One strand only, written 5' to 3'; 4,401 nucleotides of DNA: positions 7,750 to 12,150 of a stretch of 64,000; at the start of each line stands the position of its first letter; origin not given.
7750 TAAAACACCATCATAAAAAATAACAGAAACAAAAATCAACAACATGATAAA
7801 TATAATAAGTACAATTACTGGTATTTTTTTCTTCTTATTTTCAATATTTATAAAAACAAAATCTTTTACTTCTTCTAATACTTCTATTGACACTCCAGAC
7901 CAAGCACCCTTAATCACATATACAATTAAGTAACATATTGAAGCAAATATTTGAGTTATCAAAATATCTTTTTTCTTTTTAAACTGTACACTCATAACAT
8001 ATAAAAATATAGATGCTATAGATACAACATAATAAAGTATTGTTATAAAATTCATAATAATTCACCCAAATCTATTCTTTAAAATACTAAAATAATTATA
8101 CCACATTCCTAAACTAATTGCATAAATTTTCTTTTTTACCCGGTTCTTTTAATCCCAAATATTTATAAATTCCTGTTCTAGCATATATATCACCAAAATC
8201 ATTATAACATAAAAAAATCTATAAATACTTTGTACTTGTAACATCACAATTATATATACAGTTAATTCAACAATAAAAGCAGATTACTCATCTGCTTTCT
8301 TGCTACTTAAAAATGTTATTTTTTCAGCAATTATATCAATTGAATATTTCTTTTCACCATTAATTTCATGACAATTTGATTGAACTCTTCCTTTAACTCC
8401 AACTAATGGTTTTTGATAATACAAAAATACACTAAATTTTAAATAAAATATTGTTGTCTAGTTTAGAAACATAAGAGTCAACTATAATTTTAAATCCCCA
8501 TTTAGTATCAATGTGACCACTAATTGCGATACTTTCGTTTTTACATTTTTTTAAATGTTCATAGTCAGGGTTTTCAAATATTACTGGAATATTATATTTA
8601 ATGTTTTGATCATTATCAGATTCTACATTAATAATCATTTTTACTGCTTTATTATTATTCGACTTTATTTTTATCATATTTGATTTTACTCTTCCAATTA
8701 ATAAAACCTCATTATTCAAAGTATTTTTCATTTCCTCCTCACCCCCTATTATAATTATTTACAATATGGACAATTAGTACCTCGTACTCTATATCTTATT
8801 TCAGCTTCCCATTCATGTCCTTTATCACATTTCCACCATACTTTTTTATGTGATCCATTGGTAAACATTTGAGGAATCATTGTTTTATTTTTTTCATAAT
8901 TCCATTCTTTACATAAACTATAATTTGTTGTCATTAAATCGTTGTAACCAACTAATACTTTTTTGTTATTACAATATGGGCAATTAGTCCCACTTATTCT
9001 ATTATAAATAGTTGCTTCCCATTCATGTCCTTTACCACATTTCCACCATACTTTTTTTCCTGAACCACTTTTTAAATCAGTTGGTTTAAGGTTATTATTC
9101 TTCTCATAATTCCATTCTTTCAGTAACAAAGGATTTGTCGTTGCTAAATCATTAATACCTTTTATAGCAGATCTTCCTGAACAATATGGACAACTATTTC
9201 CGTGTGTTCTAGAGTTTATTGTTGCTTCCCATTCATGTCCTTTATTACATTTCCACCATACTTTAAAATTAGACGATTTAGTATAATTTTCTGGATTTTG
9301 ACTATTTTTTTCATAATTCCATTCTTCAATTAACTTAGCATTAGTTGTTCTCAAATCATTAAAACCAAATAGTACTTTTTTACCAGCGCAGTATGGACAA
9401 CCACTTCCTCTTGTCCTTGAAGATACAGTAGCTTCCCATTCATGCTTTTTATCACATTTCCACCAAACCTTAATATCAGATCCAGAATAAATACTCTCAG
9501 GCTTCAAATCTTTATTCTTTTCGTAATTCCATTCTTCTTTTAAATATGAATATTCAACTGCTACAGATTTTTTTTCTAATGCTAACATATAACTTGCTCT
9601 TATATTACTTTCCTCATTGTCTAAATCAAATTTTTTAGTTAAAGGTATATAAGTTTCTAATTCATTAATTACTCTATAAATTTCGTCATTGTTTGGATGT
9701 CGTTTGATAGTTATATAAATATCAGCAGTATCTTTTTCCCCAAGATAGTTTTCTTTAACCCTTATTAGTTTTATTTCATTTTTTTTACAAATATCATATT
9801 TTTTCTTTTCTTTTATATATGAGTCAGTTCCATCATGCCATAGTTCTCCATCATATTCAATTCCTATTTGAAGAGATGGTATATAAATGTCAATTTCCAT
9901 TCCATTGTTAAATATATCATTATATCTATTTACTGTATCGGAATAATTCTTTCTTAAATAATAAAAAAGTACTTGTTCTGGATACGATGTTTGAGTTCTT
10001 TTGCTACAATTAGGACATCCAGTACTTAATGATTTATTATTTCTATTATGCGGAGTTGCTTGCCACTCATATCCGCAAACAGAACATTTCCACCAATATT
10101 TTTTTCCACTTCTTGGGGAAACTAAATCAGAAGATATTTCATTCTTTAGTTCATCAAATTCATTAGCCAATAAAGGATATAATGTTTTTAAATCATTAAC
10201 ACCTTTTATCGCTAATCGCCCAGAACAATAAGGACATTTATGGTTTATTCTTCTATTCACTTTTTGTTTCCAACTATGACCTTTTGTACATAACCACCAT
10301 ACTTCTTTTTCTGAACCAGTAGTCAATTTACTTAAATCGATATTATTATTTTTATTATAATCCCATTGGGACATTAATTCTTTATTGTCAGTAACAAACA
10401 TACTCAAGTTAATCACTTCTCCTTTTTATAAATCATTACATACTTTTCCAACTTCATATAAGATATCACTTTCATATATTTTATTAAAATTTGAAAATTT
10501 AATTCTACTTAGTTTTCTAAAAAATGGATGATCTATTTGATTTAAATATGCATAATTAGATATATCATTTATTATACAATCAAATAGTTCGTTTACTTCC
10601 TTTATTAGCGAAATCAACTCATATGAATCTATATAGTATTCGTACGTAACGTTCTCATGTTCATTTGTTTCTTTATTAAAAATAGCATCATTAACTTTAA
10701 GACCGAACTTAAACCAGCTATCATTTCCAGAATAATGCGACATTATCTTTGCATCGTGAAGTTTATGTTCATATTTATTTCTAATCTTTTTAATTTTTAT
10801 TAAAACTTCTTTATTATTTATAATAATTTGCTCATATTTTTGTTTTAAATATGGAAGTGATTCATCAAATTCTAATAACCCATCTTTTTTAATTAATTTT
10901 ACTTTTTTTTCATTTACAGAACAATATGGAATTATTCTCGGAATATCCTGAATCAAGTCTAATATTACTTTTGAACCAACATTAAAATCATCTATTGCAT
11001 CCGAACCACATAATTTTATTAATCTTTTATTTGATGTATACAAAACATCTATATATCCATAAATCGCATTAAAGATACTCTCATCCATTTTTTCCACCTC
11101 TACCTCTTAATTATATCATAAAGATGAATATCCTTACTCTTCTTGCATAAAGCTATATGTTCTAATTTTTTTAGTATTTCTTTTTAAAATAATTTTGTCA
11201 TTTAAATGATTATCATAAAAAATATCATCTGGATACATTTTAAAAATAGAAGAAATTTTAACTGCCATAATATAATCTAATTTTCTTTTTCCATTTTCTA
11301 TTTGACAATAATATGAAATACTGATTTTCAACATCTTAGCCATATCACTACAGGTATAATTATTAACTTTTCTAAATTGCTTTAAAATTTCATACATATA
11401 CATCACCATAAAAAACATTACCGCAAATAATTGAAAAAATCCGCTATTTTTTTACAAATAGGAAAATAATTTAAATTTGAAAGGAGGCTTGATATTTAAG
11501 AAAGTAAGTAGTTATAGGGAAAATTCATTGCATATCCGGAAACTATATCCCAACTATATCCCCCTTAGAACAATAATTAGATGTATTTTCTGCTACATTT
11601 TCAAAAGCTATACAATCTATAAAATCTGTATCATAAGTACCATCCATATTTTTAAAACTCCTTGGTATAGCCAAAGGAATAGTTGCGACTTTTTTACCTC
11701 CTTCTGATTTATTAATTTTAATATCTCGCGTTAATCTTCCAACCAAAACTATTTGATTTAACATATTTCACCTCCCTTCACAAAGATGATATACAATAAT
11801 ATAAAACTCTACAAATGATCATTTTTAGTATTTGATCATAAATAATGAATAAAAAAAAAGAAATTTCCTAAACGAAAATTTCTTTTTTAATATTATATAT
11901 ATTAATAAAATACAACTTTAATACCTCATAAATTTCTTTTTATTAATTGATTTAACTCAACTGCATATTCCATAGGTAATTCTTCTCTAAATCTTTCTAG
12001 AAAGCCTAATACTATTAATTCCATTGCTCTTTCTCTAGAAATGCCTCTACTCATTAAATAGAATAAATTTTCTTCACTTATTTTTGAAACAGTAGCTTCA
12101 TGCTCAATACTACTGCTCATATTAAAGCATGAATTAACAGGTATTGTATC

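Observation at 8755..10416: A 553-aa protein with about seven treble-clef zinc-ribbon repeats around a Vsr/DUF559-like endonuclease core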

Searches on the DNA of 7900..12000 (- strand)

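Call 17: search_rna_families(source=window, start=7900, end=12000, threshold=evalue, max_evalue=10)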
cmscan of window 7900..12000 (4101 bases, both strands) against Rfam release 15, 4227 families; matches with E-value up to 10: 1.
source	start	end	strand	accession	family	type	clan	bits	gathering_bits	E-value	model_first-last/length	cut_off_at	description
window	11772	11820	+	RF00026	U6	Gene; snRNA; splicing;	CL00009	14.3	44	6.3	1-105/105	no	U6 spliceosomal RNA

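Call 74: search_dna_similar(query=window:8399-11556:-, collection=phages, mode=distant, max_rows=8)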
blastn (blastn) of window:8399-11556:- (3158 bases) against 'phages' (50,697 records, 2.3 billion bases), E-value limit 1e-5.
No match.

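Call 75: search_dna_similar(query=window:8399-11556:-, collection=plasmids, mode=distant, max_rows=8)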
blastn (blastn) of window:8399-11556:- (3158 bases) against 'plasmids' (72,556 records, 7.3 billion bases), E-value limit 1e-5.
Records with a match: 10; places in all: 19; records where one place covers at least 80% of the query: 0.
Best place of each record, by identity: 90-95% 2; 80-90% 3; 60-80% 5.
By first word of the organism name: Bacillus 6; Priestia 1; Mesobacillus 1; Candidatus 1; Pontibacillus 1.
By predicted mobility (MOB-suite, as given by PLSDB): non-mobilizable 6; conjugative 2; mobilizable 2.
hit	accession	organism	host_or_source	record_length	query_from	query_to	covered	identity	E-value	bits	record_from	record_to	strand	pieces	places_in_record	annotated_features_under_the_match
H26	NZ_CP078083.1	Bacillus tropicus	Cell culture,soil sample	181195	2086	2760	18%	70.0%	5e-10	220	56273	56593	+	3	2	zinc-ribbon domain-containing protein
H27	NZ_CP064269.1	Bacillus pseudomycoides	cell culture,Zoo wolf area soil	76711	2086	2757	17%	70.7%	2e-14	231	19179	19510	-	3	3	zinc-ribbon domain-containing protein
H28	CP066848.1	Bacillus mycoides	single cell,soil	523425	2293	2754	15%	69.6%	3e-13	220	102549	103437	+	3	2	zinc-ribbon domain-containing protein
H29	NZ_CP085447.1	Priestia megaterium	single cell,soil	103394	2086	2757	12%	70.8%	6e-9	199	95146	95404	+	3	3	zinc-ribbon domain-containing protein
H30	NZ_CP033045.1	Mesobacillus foraminis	cell culture,Red Sea lagoons-Mangrove ...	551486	2293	2757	11%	68.9%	9e-7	128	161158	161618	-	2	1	zinc-ribbon domain-containing protein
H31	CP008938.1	Candidatus Paracaedimonas acanthamoebae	Acanthamoeba polyphaga HN-3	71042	2072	2754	6%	85.6%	5e-10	211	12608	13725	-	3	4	none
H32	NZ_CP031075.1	Bacillus mycoides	cell culture,soil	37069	2490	2753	3%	90.9%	6e-9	141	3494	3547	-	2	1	zinc-ribbon domain-containing protein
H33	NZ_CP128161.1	Bacillus sp. DX3.1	bacterial isolate,field soil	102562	2500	2753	3%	89.8%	6e-9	134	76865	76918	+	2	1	zinc-ribbon domain-containing protein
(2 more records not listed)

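Call 77: get_annotated_region(hit=H27, flank=6000)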
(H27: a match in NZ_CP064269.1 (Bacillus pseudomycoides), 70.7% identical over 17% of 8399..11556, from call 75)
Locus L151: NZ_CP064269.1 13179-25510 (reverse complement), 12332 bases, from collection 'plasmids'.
description: Bacillus pseudomycoides strain N451-2 plasmid pN451-2.3, complete sequence
organism: Bacillus pseudomycoides (NCBI taxid 64104)
taxonomy: Bacteria; Bacillota; Bacilli; Bacillales; Bacillaceae; Bacillus; Bacillus pseudomycoides
host: -; source: cell culture,Zoo wolf area soil; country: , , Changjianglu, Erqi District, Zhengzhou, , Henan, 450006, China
typing (MOB-suite, as given by PLSDB): non-mobilizable; replicon rep_cluster_1520
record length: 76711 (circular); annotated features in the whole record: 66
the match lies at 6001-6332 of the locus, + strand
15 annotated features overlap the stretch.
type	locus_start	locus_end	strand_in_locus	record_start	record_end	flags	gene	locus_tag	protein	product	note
CDS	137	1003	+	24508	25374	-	-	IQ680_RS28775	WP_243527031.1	hypothetical protein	-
CDS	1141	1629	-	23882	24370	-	-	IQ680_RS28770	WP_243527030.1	hypothetical protein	-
CDS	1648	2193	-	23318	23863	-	-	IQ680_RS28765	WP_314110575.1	replication-relaxation family protein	-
CDS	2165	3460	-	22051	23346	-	-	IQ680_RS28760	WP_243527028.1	FtsK/SpoIIIE domain-containing protein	-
CDS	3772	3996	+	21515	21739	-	-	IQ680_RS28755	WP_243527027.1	helix-turn-helix transcriptional regulator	-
CDS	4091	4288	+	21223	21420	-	-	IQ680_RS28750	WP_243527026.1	hypothetical protein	-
CDS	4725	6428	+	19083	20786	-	-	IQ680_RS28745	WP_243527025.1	zinc-ribbon domain-containing protein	-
CDS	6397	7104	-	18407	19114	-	-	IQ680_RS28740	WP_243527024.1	IS6 family transposase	-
CDS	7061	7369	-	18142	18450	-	-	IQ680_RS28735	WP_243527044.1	hypothetical protein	-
CDS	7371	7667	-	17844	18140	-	-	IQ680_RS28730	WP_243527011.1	hypothetical protein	-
CDS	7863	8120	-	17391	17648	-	-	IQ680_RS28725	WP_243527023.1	hypothetical protein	-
CDS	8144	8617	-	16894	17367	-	-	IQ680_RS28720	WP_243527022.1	hypothetical protein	-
CDS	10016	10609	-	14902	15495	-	-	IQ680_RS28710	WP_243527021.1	winged helix-turn-helix domain-containing protein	-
CDS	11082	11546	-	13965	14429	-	-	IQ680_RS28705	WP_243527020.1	helix-turn-helix transcriptional regulator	-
CDS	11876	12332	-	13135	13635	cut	-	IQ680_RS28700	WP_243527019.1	hypothetical protein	-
